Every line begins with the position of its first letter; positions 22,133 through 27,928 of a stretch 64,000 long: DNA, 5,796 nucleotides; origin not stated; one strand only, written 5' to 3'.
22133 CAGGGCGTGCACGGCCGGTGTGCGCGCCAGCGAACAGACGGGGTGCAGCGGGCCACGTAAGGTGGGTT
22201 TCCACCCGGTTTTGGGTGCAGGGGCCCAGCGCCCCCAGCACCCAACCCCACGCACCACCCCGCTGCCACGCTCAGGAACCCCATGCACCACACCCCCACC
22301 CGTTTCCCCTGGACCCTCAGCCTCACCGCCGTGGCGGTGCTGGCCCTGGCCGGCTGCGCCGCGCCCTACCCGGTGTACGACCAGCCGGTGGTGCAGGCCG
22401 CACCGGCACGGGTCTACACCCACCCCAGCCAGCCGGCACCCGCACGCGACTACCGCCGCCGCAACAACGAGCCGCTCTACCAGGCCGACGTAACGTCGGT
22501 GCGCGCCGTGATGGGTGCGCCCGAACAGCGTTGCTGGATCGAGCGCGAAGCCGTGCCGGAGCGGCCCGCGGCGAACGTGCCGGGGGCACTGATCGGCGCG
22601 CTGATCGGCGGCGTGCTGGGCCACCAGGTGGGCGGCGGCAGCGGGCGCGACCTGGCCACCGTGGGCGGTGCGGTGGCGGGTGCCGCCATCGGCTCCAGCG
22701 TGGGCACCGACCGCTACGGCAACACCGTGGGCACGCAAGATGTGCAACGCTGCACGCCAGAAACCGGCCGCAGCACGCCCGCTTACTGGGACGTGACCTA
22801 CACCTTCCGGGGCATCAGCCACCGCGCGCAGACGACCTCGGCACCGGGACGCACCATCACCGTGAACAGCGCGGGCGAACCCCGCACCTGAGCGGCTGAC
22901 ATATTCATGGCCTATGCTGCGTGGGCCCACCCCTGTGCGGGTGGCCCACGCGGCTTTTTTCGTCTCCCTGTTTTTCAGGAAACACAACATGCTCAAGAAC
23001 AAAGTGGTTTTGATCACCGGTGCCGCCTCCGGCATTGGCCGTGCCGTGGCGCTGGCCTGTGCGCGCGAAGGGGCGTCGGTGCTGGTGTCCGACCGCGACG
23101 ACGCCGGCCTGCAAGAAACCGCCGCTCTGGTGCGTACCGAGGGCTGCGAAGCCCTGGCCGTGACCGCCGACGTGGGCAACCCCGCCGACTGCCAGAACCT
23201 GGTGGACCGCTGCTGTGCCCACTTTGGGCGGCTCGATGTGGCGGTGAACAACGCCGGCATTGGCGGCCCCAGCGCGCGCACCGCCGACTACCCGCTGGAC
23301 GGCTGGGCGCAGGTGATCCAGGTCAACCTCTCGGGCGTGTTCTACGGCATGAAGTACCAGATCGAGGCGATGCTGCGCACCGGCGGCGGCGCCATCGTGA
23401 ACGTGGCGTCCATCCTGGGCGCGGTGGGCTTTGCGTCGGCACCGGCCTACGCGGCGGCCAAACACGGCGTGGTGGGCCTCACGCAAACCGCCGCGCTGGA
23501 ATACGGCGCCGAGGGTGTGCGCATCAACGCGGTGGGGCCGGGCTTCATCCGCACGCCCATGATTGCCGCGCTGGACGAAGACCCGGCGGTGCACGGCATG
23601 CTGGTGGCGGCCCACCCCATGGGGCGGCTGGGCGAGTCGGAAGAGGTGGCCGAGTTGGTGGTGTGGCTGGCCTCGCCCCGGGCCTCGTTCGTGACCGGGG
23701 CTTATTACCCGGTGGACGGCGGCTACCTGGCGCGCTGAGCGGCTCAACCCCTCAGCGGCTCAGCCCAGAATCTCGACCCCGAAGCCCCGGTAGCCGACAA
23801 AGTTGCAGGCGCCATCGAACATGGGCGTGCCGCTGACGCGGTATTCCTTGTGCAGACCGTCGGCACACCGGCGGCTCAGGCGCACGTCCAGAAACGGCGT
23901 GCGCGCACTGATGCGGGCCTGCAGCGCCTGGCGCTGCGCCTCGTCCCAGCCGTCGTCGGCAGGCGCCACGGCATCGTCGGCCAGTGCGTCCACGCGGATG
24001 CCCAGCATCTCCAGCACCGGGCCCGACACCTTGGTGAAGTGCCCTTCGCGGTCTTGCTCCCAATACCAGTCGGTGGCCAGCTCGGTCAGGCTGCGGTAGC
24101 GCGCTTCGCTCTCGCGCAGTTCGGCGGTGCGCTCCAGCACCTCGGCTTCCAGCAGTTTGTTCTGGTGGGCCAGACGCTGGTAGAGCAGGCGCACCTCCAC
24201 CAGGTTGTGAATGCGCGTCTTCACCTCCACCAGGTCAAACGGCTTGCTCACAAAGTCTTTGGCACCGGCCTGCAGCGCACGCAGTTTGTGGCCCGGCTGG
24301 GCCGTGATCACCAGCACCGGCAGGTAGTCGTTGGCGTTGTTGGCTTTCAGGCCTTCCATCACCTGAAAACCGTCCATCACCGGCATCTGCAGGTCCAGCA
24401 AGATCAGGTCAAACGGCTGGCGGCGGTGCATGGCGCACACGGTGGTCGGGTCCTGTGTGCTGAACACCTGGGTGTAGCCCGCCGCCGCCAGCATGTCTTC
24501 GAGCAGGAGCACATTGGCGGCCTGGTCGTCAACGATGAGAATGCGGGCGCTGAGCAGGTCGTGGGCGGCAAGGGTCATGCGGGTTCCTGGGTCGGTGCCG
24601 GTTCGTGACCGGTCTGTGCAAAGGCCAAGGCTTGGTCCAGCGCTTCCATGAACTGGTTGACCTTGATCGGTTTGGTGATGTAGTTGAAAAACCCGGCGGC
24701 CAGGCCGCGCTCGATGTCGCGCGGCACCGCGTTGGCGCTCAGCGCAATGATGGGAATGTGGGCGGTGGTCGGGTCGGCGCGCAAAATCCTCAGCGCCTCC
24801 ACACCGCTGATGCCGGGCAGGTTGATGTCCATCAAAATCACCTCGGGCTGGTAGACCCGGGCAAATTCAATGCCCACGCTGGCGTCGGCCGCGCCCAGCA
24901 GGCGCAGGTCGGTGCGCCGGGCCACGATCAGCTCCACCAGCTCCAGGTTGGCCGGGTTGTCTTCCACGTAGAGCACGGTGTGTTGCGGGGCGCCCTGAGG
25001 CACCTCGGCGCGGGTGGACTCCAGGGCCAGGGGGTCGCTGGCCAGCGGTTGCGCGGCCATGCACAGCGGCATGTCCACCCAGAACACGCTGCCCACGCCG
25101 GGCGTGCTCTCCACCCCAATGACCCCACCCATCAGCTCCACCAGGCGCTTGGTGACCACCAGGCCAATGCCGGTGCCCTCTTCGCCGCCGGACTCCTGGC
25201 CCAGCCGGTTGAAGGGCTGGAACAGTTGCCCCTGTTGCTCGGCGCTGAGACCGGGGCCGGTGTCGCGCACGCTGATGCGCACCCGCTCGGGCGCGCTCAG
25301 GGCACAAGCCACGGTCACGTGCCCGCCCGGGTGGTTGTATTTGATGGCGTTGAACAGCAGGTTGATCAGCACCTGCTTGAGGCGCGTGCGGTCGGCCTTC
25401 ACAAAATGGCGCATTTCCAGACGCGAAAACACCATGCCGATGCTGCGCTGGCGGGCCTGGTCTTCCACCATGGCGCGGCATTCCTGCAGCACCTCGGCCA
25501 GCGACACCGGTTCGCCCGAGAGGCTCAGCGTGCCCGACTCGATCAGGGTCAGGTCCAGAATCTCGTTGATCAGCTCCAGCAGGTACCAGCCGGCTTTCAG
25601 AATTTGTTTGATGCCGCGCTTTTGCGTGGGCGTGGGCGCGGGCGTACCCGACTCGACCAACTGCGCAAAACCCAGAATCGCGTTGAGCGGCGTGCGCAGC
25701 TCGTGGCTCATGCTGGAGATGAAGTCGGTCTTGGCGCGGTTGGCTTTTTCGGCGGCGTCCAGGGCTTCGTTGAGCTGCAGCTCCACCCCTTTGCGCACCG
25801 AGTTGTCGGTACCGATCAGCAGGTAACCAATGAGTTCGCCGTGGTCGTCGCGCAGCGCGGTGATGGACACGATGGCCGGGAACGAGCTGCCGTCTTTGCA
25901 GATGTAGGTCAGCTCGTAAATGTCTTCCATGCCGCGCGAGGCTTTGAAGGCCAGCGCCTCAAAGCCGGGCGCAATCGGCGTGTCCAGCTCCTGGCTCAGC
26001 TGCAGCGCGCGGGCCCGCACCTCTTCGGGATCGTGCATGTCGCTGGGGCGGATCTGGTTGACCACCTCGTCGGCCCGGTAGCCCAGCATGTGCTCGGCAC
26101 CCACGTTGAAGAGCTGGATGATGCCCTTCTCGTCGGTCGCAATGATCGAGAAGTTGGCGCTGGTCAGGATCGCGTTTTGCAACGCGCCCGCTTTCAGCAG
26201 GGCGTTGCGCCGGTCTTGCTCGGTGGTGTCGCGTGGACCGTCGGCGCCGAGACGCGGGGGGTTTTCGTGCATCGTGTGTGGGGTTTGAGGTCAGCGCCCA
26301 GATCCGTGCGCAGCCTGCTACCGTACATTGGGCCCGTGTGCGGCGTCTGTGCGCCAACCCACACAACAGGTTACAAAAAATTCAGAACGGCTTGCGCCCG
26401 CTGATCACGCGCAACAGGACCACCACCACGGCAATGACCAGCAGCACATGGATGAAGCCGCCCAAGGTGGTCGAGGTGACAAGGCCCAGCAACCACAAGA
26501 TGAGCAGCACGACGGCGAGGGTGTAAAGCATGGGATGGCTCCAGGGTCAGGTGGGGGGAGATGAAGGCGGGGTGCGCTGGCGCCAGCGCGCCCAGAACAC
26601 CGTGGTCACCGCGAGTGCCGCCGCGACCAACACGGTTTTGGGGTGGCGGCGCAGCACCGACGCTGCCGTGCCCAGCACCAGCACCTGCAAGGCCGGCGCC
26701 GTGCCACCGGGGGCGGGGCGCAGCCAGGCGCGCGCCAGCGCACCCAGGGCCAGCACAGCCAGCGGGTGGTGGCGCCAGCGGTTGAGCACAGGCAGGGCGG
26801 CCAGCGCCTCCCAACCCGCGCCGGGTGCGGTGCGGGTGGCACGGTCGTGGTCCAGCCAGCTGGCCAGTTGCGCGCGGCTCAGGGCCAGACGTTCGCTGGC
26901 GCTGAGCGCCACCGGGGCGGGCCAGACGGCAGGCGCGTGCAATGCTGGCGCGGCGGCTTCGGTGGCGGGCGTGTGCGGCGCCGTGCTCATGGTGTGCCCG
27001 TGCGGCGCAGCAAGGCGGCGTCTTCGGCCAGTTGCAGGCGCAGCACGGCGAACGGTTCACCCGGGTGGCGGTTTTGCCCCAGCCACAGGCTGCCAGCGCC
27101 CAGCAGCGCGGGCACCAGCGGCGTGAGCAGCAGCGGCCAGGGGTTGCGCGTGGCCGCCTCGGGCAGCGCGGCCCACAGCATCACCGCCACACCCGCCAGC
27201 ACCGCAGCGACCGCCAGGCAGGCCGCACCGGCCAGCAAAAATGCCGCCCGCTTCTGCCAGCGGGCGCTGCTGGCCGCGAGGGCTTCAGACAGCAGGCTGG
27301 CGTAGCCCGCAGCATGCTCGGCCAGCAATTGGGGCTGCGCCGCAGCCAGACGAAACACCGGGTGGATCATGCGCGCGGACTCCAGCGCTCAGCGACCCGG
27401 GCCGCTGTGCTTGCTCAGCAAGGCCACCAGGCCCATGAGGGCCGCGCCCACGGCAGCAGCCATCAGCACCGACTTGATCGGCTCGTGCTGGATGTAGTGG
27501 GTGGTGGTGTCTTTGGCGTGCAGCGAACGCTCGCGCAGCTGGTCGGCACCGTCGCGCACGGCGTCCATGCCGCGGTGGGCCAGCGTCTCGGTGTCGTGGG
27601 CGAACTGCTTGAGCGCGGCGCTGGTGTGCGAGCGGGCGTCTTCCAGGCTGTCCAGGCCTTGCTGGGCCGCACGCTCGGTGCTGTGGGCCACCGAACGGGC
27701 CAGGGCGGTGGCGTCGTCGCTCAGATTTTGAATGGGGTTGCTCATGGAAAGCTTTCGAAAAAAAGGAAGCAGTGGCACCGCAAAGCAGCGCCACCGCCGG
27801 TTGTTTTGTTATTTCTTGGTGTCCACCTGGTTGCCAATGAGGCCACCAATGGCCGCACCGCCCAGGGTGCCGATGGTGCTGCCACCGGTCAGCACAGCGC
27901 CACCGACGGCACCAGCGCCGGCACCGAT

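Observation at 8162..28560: Nine-site Crp/Fnr-type promoter signature defining a self-contained stress regulon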

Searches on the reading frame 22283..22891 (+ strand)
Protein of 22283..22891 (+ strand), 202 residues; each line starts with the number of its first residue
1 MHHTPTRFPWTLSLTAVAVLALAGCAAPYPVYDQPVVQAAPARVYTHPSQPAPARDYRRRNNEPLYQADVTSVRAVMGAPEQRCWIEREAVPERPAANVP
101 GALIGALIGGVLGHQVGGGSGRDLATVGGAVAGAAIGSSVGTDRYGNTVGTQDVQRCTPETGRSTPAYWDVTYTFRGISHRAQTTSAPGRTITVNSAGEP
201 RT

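Call 7: search_protein_families(library=pfam, proteins=[window:22283-22891:+], max_evalue=0.01)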
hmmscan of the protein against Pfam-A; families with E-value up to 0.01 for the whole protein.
window:22283-22891:+ (202 aa): 3 families
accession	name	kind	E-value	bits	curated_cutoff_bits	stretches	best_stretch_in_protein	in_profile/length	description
PF05433.20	Rick_17kDa_Anti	-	5.5e-09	36.2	24.2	1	101-141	2-43/43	Glycine zipper 2TM domain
PF13488.11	Gly-zipper_Omp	-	0.0003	21.1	25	0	100-118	22-40/46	Glycine zipper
PF13441.11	Gly-zipper_YMGG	-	0.0048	17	28.9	1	99-141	4-43/45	YMGG-like Gly-zipper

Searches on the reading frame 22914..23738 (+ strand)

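Call 8: search_protein_families(library=pfam, proteins=[window:22914-23738:+], max_evalue=0.01)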
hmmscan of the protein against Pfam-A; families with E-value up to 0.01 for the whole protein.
window:22914-23738:+ (274 aa): 5 families
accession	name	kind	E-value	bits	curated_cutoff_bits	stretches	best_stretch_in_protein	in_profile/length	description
PF13561.12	adh_short_C2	-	1.5e-69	234.6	27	1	36-271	1-235/236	Enoyl-(Acyl carrier protein) reductase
PF00106.31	adh_short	-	2.8e-57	193.8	26.6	1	30-223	1-193/195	short chain dehydrogenase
PF08659.16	KR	-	2.6e-10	40.9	22.6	1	32-185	3-155/180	KR domain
PF01370.27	Epimerase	-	0.00028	20.8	20.9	1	32-202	1-165/240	NAD dependent epimerase/dehydratase family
PF03435.24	Sacchrp_dh_NADP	-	0.0021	18.9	25.1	1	32-86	1-56/129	Saccharopine dehydrogenase NADP binding domain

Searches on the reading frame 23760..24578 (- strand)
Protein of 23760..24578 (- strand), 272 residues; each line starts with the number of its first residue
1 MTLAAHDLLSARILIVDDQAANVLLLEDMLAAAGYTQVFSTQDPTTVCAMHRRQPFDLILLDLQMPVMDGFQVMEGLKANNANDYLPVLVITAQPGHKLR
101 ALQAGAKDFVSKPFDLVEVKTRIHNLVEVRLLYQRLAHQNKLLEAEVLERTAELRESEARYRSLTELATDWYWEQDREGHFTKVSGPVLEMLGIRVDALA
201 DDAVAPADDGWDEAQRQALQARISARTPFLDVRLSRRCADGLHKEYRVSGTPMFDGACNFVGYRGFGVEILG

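Call 8: search_protein_families(library=pfam, proteins=[window:23760-24578:-], max_evalue=0.01)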
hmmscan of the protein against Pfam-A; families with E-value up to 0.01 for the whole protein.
window:23760-24578:- (272 aa): 2 families
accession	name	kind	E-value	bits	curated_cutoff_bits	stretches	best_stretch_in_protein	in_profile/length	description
PF00072.30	Response_reg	-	8.3e-25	87.6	30.2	1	13-123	1-110/111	Response regulator receiver domain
PF13188.13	PAS_8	-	0.0017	18.7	21.8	1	159-210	1-52/65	PAS domain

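Call 22: search_protein_families(library=ncbifam, proteins=[window:23760-24578:-], max_evalue=0.001)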
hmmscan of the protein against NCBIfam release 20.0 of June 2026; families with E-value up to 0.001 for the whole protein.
window:23760-24578:- (272 aa): 97 families (the best 25 are shown)
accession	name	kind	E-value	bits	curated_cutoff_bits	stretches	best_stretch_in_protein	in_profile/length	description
NF007135.0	PRK09581.1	equivalog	3.3e-29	102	474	1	10-142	2-135/457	PleD family two-component system response regulator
NF041880.1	EPS_EpsF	equivalog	1.2e-19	70.2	900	1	16-263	1-250/492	response regulator EpsF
NF008318.0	PRK11107.1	equivalog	5.8e-18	64.4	890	1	7-133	664-791/920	two-component sensor histidine kinase BarA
NF053854.1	RespRegPhoBBctds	equivalog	1.8e-17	63.5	270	1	13-131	1-119/225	two-component system response regulator PhoB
TIGR02154.1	PhoB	equivalog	2e-17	63.3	296.2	1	10-127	2-120/226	phosphate regulon transcriptional regulator PhoB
NF007005.1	PRK09468.1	equivalog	2.1e-17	63.4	331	1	11-128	4-120/237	osmolarity response regulator transcription factor OmpR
NF045944.1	ResRegRpaBCyano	equivalog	1.4e-16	60.6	330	1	14-146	1-129/229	response regulator transcription factor RpaB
NF045991.1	RespRegCtrARhodob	equivalog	2.7e-16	60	350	1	12-128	2-117/224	response regulator transcription factor CtrA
NF040689.1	MtrAB_MtrA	equivalog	4.3e-16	58.9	300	1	13-127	1-113/219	MtrAB system response regulator MtrA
NF008469.0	PRK11361.1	equivalog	6.6e-16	58.1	714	1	11-144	5-137/461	acetoacetate metabolism transcriptional regulator AtoC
TIGR01387.1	cztR_silR_copR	subfamily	1.4e-15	57.5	279.2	1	13-128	1-115/218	heavy metal response regulator transcription factor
NF012023.0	PRK15479.1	equivalog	1.4e-15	57.4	337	1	12-127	2-116/224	transcriptional regulator TctD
NF009206.0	PRK12555.1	subfamily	2.4e-15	56.3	342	1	12-162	2-150/340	chemotaxis-specific protein-glutamate methyltransferase CheB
NF012227.0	AdeR_RR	equivalog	2.8e-15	56.4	340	1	7-142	8-141/239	efflux system response regulator transcription factor AdeR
NF007982.1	PRK10710.1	equivalog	3.2e-15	56.4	380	1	10-132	7-127/235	envelope stress response regulator BaeR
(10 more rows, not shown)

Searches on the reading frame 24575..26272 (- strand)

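Call 8: search_protein_families(library=pfam, proteins=[window:24575-26272:-], max_evalue=0.01)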
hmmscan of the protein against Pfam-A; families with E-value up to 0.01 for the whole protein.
window:24575-26272:- (565 aa): 7 families
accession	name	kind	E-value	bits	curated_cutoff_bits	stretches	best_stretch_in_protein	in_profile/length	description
PF02518.31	HATPase_c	-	1.1e-27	97.1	26.4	1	294-403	2-109/111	Histidine kinase-, DNA gyrase B-, and HSP90-like ATPase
PF00072.30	Response_reg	-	3.2e-20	72.8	30.2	1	433-545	1-110/111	Response regulator receiver domain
PF00512.31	HisKA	-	2.3e-17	63.2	26.9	1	180-247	1-66/66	His Kinase A (phospho-acceptor) domain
PF13426.13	PAS_9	-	3.5e-10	40.5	27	1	43-157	4-101/103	PAS domain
PF00989.32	PAS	-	5e-09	36.6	22.6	1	34-156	5-112/113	PAS fold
PF13581.12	HATPase_c_2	-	6.8e-05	23.3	27.4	1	276-373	9-106/127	Histidine kinase-like ATPase domain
PF08448.16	PAS_4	-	0.0005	20.7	23.1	1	37-160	2-108/110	PAS fold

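Call 22: search_protein_families(library=ncbifam, proteins=[window:24575-26272:-], max_evalue=0.001)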
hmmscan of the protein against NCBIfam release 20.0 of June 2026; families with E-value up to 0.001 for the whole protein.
window:24575-26272:- (565 aa): 138 families (the best 25 are shown)
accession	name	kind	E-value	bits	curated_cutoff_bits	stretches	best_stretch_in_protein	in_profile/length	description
TIGR02956.1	TMAO_torS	equivalog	5.7e-83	279.6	676.5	1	169-554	452-825/967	TMAO reductase system sensor histidine kinase/response regulator TorS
NF038297.2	hybrid_HK_HrmK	equivalog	4.6e-72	243.5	725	1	166-542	220-601/607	hybrid histidine kinase/response regulator HrmK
NF008318.0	PRK11107.1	equivalog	3.7e-71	240.4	890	2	166-412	278-527/920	two-component sensor histidine kinase BarA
NF011874.0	PRK15347.1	equivalog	2.6e-70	237.6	852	2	165-410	382-621/921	two component system sensor kinase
NF041947.1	LuxQ_Vibrio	equivalog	3.1e-64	217.2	1200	1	164-546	455-836/843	quorum-sensing autoinducer 2 sensor kinase/phosphatase LuxQ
NF008302.0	PRK11091.1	equivalog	1.3e-63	215.4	838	1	142-554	251-648/779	aerobic respiration two-component sensor histidine kinase ArcB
NF046044.1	PnpS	equivalog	1.2e-53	182.5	400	1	173-402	162-390/390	two-component system histidine kinase PnpS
NF047874.1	MASE3_PAS_HK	subfamily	9.8e-52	176.6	560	1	114-403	334-625/655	MASE3 domain-containing sensor histidine kinase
NF008099.0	PRK10841.1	equivalog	1.5e-51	175.2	920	2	156-409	445-696/949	two-component system sensor histidine kinase RcsC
NF008543.0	PRK11466.1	equivalog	1.2e-48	165.7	982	1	169-551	432-800/914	TMAO reductase system sensor histidine kinase/response regulator TorS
NF045901.1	HisKinLetSLeg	equivalog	1.3e-48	165.7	1650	2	161-403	275-518/906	two-component system sensor histidine kinase LetS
NF007420.1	PRK09959.1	equivalog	1.9e-45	154.9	1995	1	163-548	698-1073/1197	acid-sensing system histidine kinase EvgS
NF041832.1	near_NosP_CTERM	subfamily_domain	1.1e-44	153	400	1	175-547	1-368/370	NahK/ErcS family hybrid sensor histidine kinase/response regulator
TIGR02966.1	phoR_proteo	equivalog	6.1e-44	150.4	334.2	1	174-400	107-332/333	phosphate regulon sensor histidine kinase PhoR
NF008468.0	PRK11360.1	equivalog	4.7e-42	144.2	646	1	23-403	261-608/616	two-component system sensor histidine kinase AtoS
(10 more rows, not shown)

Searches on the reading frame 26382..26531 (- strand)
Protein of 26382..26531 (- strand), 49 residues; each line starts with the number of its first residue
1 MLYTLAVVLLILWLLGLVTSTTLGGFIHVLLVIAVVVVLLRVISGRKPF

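Call 8: search_protein_families(library=pfam, proteins=[window:26382-26531:-], max_evalue=0.01)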
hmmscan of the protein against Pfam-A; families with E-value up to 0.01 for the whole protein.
window:26382-26531:- (49 aa): 1 family
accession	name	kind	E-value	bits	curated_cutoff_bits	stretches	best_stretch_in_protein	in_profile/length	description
PF18919.5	DUF5670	-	1.9e-14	53.9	23.5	1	1-44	1-43/43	Family of unknown function (DUF5670)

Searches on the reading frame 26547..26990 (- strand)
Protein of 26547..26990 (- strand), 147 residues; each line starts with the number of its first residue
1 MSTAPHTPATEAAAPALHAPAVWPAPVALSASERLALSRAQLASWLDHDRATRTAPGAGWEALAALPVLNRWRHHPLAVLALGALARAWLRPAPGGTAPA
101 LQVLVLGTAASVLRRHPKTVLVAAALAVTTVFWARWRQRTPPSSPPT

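Call 8: search_protein_families(library=pfam, proteins=[window:26547-26990:-], max_evalue=0.01)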
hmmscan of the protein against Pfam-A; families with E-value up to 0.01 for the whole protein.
window:26547-26990:- (147 aa): 0 families

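Call 22: search_protein_families(library=ncbifam, proteins=[window:26547-26990:-], max_evalue=0.001)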
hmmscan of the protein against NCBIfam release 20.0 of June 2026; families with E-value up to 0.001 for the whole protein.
window:26547-26990:- (147 aa): 0 families

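Call 38: search_protein_families(library=pfam, proteins=[window:26547-26990:-], max_evalue=1)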
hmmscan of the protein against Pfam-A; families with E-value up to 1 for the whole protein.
window:26547-26990:- (147 aa): 1 family
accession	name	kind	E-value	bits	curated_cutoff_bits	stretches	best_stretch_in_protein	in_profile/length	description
PF13567.11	DUF4131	-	0.098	12.8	31.6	1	92-145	25-57/165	Domain of unknown function (DUF4131)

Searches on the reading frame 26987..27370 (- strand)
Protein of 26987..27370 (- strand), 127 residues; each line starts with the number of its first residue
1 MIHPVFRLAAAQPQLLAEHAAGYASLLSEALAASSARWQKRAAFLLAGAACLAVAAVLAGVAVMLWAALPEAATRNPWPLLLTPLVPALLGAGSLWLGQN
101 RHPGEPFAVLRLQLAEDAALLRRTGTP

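Call 8: search_protein_families(library=pfam, proteins=[window:26987-27370:-], max_evalue=0.01)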
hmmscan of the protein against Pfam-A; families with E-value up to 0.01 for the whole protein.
window:26987-27370:- (127 aa): 0 families

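Call 22: search_protein_families(library=ncbifam, proteins=[window:26987-27370:-], max_evalue=0.001)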
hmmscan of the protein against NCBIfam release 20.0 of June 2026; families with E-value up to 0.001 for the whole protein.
window:26987-27370:- (127 aa): 0 families

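Call 38: search_protein_families(library=pfam, proteins=[window:26987-27370:-], max_evalue=1)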
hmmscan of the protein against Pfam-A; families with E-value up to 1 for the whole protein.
window:26987-27370:- (127 aa): 3 families
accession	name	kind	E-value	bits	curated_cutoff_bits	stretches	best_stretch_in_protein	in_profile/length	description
PF13194.11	DUF4010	-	0.015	15.4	30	1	30-105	37-115/210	Domain of unknown function (DUF4010)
PF07332.16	Phage_holin_3_6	-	0.054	14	28.4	1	25-121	13-115/116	Putative Actinobacterial Holin-X, holin superfamily III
PF19529.4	DUF6057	-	0.13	11.5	29.8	1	23-107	126-219/569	Family of unknown function (DUF6057)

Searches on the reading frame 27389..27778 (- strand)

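Call 8: search_protein_families(library=pfam, proteins=[window:27389-27778:-], max_evalue=0.01)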
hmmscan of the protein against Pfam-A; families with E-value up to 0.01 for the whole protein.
window:27389-27778:- (129 aa): 0 families

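Call 22: search_protein_families(library=ncbifam, proteins=[window:27389-27778:-], max_evalue=0.001)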
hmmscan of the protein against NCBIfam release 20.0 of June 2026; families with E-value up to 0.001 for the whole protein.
window:27389-27778:- (129 aa): 0 families

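Call 38: search_protein_families(library=pfam, proteins=[window:27389-27745:-], max_evalue=1)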
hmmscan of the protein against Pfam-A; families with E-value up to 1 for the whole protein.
window:27389-27745:- (118 aa): 2 families
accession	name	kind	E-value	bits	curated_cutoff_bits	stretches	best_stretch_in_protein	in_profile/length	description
PF09534.15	Trp_oprn_chp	-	0.02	15.2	29.6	1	56-117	82-145/180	Tryptophan-associated transmembrane protein (Trp_oprn_chp)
PF19029.5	DUF883_C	-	0.076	13.1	27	1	81-103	1-23/30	DUF883 C-terminal glycine zipper region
